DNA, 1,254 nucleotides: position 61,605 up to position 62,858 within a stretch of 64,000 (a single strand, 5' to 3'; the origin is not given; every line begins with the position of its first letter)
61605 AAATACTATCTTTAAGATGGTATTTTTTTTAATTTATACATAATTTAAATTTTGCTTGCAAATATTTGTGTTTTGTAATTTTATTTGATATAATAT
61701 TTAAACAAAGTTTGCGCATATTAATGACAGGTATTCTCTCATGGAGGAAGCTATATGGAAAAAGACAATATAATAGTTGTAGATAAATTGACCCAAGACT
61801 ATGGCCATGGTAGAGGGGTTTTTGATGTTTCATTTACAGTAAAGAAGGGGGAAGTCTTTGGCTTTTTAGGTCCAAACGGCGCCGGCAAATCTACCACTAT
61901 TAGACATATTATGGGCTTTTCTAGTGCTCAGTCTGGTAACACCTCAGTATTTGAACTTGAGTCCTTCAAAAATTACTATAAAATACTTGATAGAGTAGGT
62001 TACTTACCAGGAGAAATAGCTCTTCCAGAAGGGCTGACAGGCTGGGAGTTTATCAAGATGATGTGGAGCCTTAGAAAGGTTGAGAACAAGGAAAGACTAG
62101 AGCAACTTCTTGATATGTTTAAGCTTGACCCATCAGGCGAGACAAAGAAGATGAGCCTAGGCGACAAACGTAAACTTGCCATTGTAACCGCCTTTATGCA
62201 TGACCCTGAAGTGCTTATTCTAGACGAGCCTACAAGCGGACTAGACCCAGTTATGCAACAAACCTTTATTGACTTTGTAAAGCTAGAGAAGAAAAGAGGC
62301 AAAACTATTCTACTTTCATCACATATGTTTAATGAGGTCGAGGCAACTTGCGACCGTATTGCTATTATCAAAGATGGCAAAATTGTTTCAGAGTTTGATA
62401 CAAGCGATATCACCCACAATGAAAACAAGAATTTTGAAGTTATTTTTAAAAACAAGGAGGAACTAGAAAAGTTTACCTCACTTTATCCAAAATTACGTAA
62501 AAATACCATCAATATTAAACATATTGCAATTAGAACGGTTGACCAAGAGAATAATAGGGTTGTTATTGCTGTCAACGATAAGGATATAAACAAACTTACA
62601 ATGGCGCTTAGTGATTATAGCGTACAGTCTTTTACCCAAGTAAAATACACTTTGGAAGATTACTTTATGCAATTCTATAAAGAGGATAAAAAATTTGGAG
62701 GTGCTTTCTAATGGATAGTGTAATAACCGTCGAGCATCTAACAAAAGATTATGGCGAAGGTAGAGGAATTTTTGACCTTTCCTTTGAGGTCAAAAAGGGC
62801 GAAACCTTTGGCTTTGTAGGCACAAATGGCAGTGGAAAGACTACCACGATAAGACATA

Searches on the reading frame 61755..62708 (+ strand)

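Call 10: search_protein_families(library=pfam, proteins=[window:61755-62708:+], max_evalue=0.001)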
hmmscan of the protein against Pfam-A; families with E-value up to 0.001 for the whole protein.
window:61755-62708:+ (318 aa): 3 families
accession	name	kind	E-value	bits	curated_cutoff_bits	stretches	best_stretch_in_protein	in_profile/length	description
PF00005.33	ABC_tran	-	5.1e-25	89.1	25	1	24-161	3-137/137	ABC transporter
PF13304.12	AAA_21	-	5.1e-14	53.5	27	1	132-190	237-298/304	AAA domain, putative AbiEii toxin, Type IV TA system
PF13732.12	DrrA1-3_C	-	0.0002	22.4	27.4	1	256-306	27-79/81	ATP-binding protein DrrA1-3-like, C-terminal domain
